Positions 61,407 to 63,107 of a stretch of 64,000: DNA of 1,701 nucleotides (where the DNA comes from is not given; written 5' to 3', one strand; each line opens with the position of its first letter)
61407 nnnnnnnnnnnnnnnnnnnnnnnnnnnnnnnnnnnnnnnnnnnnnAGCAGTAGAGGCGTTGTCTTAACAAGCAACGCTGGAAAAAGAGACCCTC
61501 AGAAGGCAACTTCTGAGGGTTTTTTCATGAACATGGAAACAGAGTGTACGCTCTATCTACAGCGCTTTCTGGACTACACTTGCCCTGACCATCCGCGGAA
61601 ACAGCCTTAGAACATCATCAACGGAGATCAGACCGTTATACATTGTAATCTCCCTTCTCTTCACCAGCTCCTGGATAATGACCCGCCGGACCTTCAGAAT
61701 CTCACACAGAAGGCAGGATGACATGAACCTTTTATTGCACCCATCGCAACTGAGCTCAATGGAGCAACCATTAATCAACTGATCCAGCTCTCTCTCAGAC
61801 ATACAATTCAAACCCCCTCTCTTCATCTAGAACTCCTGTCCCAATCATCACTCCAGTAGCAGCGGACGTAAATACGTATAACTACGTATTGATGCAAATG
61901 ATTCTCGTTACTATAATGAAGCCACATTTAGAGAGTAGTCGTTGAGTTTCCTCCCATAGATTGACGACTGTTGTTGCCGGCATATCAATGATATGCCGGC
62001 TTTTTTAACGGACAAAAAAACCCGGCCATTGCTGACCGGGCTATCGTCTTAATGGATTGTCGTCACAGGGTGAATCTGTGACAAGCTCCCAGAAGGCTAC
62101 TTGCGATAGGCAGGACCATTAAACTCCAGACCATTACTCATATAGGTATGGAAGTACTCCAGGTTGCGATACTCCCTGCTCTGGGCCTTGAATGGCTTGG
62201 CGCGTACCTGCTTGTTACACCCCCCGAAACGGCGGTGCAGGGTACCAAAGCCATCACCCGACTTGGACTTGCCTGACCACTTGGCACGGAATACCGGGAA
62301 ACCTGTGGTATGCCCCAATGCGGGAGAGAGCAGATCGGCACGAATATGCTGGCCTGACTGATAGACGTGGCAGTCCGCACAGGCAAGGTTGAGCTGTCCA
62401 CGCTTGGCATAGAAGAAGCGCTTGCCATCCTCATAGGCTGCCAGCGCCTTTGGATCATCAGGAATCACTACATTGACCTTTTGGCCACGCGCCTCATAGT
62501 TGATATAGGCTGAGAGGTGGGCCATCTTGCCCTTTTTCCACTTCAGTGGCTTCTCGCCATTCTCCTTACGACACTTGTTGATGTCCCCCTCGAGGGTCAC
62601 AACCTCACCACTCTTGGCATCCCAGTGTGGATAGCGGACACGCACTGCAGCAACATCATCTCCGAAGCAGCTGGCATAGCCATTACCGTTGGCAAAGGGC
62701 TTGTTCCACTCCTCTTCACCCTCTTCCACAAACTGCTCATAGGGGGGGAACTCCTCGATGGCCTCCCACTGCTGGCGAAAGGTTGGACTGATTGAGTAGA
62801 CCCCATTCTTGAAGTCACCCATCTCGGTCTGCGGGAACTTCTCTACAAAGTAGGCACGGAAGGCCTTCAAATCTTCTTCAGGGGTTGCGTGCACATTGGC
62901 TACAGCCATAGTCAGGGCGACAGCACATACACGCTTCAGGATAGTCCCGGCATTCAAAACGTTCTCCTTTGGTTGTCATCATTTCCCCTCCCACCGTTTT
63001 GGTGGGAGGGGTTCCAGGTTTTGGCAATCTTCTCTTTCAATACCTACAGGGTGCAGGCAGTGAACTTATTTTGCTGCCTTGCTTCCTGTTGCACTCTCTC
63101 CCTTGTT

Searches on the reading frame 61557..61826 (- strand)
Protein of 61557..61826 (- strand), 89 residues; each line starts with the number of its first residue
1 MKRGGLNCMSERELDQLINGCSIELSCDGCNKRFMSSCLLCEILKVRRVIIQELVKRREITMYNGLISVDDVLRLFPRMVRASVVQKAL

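Call 7: search_protein_families(library=pfam, proteins=[window:61557-61826:-], max_evalue=1)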
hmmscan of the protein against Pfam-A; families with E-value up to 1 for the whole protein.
window:61557-61826:- (89 aa): 1 family
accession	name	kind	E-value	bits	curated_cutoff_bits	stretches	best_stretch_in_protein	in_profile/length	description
PF23293.1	zf_ULT1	-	0.077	14.2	27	1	10-44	53-87/99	ULTRAPETALA1 zinc finger domain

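Call 8: find_homologous_proteins(query=window:61557-61826:-, max_evalue=0.01)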
Query window:61557-61826:- (89 aa): 1 proteins with E <= 0.01 among 1 candidates.
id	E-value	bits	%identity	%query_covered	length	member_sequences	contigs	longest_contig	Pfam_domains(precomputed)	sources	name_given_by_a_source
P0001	5.2e-50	184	100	100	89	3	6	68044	-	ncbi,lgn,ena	-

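Call 58: search_protein_families(library=phrogs, proteins=[window:61557-61826:-], max_evalue=1)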
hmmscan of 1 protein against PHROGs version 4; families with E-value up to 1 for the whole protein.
window:61557-61826:- (89 aa): 1 family
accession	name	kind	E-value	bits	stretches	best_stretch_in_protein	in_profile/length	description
phrog_22784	-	unknown function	0.016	16.5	1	40-85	23-69/76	-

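Call 59: search_protein_families(library=ncbifam, proteins=[window:61557-61826:-], max_evalue=1)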
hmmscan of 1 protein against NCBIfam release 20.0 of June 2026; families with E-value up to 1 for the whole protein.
window:61557-61826:- (89 aa): 0 families

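Call 65: predict_structure(protein=window:61557-61826:-)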
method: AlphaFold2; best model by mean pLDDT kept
length: 89 residues; sequences in the alignment: 1
mean_pLDDT: 48.1   pTM: 0.34
mean pLDDT of the five models: 48.1, 47.4, 46.5, 44.8, 41.0
residues with pLDDT >= 90: 0; 70-90: 0; 50-70: 48; < 50: 41
segments of 3 or more residues with pLDDT < 50: 1-6, 22-38, 64-66, 77-89
pLDDT, mean of each block of 10 residues (from residue 1): 43 53 42 47 53 58 51 52 33
secondary structure, 60 per line:
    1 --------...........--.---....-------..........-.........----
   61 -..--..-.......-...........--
elements in order: H11-19 H37-46 H48-56 H69-75 H77-87
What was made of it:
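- Tried and rejected: The single-sequence AlphaFold model is unusable, with pLDDT 48 (call 65).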

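Call 66: search_protein_representatives(protein=window:61557-61826:-)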
Query: 89 residues. Proteins with E-value up to 0.001 (for the whole library): 6; up to 1e-10: 1; up to 1e-30: 1. The best 6 are listed.
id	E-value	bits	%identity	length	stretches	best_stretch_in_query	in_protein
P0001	1.7e-50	184.4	100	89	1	1-89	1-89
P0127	2.7e-08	49.9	41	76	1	27-84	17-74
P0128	4.8e-07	46.0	32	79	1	18-85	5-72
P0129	9.3e-06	41.9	36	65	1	30-82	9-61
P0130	7.6e-05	38.9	32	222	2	6-53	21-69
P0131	2.1e-04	37.5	40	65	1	32-78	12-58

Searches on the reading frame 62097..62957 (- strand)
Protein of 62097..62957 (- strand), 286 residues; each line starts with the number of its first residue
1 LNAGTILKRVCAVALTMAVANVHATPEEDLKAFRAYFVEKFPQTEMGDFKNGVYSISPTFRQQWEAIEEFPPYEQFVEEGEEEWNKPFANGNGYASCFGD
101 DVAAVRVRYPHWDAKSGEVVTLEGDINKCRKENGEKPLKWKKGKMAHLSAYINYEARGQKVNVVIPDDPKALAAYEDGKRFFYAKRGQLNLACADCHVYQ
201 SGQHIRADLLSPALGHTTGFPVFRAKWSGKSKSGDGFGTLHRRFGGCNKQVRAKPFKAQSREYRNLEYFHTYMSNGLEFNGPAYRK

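Call 7: search_protein_families(library=pfam, proteins=[window:62097-62957:-], max_evalue=1)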
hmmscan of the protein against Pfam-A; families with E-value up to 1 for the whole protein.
window:62097-62957:- (286 aa): 1 family
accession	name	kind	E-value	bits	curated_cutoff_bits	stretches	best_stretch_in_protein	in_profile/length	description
PF21342.2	SoxA-TsdA_cyt-c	-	9.1e-25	86.9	27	1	79-161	1-88/88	SoxA/TsdA, cytochrome c domain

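Call 9: find_encoding_contigs(protein=window:62097-62957:-, flank=3000, max_places=10)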
Protein window:62097-62957:- (286 aa): 4 contigs read that carry it; 4 places shown.
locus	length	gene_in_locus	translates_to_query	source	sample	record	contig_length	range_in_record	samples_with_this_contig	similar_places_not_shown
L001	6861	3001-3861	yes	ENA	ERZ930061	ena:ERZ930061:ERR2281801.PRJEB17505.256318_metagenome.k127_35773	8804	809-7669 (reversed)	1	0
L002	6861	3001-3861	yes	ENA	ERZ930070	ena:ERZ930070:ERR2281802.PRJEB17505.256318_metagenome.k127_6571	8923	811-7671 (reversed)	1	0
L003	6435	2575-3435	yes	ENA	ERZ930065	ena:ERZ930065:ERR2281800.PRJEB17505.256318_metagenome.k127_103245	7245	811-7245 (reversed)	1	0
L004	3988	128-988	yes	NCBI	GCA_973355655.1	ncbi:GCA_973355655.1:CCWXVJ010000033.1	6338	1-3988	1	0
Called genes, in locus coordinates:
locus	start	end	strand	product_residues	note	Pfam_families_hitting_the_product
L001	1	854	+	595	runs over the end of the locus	PF00149:Metallophos (weak), PF02872:5_nucleotid_C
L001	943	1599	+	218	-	-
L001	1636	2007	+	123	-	PF13442:Cytochrome_CBB3 (weak), PF00034:Cytochrom_C (weak)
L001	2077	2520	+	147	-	PF13501:SoxY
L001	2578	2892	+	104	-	PF08770:SoxZ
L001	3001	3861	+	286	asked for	PF21342:SoxA-TsdA_cyt-c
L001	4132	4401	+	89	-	-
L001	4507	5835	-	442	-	PF07992:Pyr_redox_2 (weak), PF21706:FCSD_central, PF09242:FCSD-flav_bind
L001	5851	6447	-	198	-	PF00034:Cytochrom_C (weak), PF13442:Cytochrome_CBB3 (faint)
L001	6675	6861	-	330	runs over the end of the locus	?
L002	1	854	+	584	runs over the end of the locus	PF00149:Metallophos (weak), PF02872:5_nucleotid_C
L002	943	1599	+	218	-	-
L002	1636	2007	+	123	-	PF13442:Cytochrome_CBB3 (weak), PF00034:Cytochrom_C (weak)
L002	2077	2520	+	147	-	PF13501:SoxY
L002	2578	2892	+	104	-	PF08770:SoxZ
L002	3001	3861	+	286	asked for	PF21342:SoxA-TsdA_cyt-c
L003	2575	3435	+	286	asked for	PF21342:SoxA-TsdA_cyt-c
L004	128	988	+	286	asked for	PF21342:SoxA-TsdA_cyt-c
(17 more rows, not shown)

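Call 10: find_related_loci(query=window:62097-62957:-, collection=genome_contigs, flank=4000)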
Query window:62097-62957:- (286 aa) in genome_contigs; peptide patterns used: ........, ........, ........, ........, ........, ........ (x = any residue, [..] = any of these).
365 stretches matched a pattern; 306 encode a relative of the query (tblastn E <= 1e-3); the best 80 are kept; 80 distinct loci.
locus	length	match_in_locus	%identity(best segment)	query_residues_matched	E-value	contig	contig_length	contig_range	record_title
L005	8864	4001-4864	94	1-286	0e+0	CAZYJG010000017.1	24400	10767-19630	MAG TPA_asm: uncultured Piscirickettsiaceae bacterium isolate SRP167671_co2_144 genome assembly, contig: NODE_2765_lengt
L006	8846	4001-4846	83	6-286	1e-164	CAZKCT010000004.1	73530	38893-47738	MAG TPA_asm: uncultured Piscirickettsiaceae bacterium isolate SRP077602_co8_34 genome assembly, contig: NODE_439_length_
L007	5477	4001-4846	78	5-286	9e-157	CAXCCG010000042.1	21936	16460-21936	MAG TPA_asm: uncultured Gammaproteobacteria bacterium isolate SRR3724456_binner123_Refined_33 genome assembly, contig: E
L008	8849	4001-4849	77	7-286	2e-155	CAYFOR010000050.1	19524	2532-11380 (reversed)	MAG TPA_asm: uncultured Piscirickettsiaceae bacterium isolate ERP019367_co2_51 genome assembly, contig: NODE_1953_length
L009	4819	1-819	80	14-286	8e-155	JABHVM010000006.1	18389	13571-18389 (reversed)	MAG: Thiotrichales bacterium isolate SI047_bin108 k141_32098, whole genome shotgun sequence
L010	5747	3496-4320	78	12-286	3e-153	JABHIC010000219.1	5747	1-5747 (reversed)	MAG: Gammaproteobacteria bacterium isolate SI037_bin54 k141_1526934, whole genome shotgun sequence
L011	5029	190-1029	75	7-286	2e-152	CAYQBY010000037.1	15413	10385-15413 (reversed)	MAG TPA_asm: uncultured Piscirickettsiaceae bacterium isolate SRP077602_co9_163 genome assembly, contig: NODE_4852_lengt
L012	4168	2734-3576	77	6-286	9e-156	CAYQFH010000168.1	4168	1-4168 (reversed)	MAG TPA_asm: uncultured Piscirickettsiaceae bacterium isolate SRP167671_co2_103 genome assembly, contig: NODE_23800_leng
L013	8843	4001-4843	76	6-286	4e-149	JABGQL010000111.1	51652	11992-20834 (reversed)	MAG: Gammaproteobacteria bacterium isolate co234_bin55 NODE_1339_length_51652_cov_71.757040, whole genome shotgun sequen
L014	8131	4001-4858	64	4-286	7e-130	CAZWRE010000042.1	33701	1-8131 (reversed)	MAG TPA_asm: uncultured Sedimenticola sp. isolate binchicken_co219_186 genome assembly, contig: k141_872625, whole genom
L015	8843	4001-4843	64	6-286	5e-127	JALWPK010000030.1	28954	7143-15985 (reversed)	MAG: Gammaproteobacteria bacterium isolate M2_maxbin2_scaf2bin.326 M2_NODE_1307_length_28954_cov_12.718146, whole genome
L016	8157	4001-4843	63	7-286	1e-124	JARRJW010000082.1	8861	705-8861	MAG: Gammaproteobacteria bacterium isolate Spart_030_MAG scaffold_12339, whole genome shotgun sequence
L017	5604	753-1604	64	2-286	5e-124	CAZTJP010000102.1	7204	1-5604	MAG TPA_asm: uncultured Thiotrichales bacterium isolate SRP163575_co1_270 genome assembly, contig: NODE_22595_length_720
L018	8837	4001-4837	63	5-286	6e-123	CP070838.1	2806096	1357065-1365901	MAG: Thiotrichales bacterium isolate bin102 chromosome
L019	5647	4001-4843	63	6-286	3e-121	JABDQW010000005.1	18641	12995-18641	MAG: Gammaproteobacteria bacterium isolate Site_C13 k127_2488, whole genome shotgun sequence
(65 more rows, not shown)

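Call 21: find_homologous_proteins(query=window:62097-62957:-, max_evalue=1e-100)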
Query window:62097-62957:- (286 aa): 1933 proteins with E <= 1e-100 among 6555 candidates; the best 120 are listed.
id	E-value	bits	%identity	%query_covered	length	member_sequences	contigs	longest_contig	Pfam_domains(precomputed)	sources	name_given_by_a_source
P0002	3.2e-192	655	98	100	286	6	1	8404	PF21342.3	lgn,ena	-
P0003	3.2e-162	557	83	98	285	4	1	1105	PF21342.3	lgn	-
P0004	9.0e-155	532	79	96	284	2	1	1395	PF21342.3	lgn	-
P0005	7.5e-153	526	80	95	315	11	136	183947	PF21342.3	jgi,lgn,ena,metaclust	jgi:sulfur-oxidizing protein SoxA|metaclust:\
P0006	9.2e-153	526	78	99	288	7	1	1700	PF21342.3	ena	-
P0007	3.4e-152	524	77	98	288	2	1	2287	PF21342.3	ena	-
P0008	2.1e-151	521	77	98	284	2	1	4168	PF21342.3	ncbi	-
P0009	2.3e-150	518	76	98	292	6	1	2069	PF21342.3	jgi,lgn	-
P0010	1.0e-149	516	76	98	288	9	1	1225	PF21342.3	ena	-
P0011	1.9e-148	512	75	99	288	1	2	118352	PF21342.3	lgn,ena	-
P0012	2.8e-148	511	75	98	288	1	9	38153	PF21342.3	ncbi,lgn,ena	-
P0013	2.0e-146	505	74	98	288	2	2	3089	PF21342.3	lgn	-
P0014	5.9e-131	454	70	94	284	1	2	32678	PF21342.3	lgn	-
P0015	1.4e-129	450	69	94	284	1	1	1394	PF21342.3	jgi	jgi:sulfur-oxidizing protein SoxA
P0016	6.4e-129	447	65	98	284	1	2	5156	PF21342.3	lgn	-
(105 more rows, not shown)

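Call 22: find_encoding_contigs(protein=P0002, flank=3000, max_places=10)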
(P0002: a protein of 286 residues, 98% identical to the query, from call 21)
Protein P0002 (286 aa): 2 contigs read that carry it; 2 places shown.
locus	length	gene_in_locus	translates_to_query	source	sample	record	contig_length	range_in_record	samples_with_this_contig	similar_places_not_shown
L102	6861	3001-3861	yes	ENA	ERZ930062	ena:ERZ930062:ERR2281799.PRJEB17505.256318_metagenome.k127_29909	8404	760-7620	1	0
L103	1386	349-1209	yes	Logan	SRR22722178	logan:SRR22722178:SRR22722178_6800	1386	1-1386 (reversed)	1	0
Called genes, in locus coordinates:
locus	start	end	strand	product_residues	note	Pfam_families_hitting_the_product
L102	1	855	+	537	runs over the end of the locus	?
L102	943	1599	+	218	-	-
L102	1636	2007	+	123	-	PF13442:Cytochrome_CBB3 (weak), PF00034:Cytochrom_C (weak)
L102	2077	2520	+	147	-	PF13501:SoxY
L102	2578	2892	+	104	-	PF08770:SoxZ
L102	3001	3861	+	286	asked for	PF21342:SoxA-TsdA_cyt-c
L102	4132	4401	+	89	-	-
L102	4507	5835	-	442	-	PF07992:Pyr_redox_2 (weak), PF21706:FCSD_central, PF09242:FCSD-flav_bind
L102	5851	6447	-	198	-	PF00034:Cytochrom_C (weak), PF13442:Cytochrome_CBB3 (faint)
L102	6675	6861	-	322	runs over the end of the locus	?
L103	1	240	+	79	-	?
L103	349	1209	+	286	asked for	PF21342:SoxA-TsdA_cyt-c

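Call 23: list_cluster_members(proteins=[P0002])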
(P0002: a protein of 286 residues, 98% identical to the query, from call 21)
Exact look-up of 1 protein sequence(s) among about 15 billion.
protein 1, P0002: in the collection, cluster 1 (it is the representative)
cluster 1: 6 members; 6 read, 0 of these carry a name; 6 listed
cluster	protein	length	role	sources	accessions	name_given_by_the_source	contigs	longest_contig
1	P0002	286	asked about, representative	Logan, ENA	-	-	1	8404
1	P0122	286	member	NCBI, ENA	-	-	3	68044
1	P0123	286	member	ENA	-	-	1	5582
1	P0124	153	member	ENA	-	-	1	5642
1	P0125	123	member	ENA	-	-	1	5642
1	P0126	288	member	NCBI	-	-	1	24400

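Call 24: find_encoding_contigs(protein=P0123, flank=3000, max_places=10)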
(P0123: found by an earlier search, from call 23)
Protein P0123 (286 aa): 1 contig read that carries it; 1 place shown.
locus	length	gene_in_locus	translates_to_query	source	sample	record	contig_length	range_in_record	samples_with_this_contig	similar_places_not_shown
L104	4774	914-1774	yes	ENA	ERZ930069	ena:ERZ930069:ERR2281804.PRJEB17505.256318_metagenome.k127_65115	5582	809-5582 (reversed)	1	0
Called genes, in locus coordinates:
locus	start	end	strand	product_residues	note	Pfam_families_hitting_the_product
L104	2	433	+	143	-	?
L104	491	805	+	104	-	PF08770:SoxZ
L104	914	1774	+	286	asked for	PF21342:SoxA-TsdA_cyt-c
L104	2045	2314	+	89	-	-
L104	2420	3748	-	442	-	PF07992:Pyr_redox_2 (weak), PF21706:FCSD_central, PF09242:FCSD-flav_bind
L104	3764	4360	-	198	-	PF00034:Cytochrom_C (weak), PF13442:Cytochrome_CBB3 (faint)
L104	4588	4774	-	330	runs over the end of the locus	?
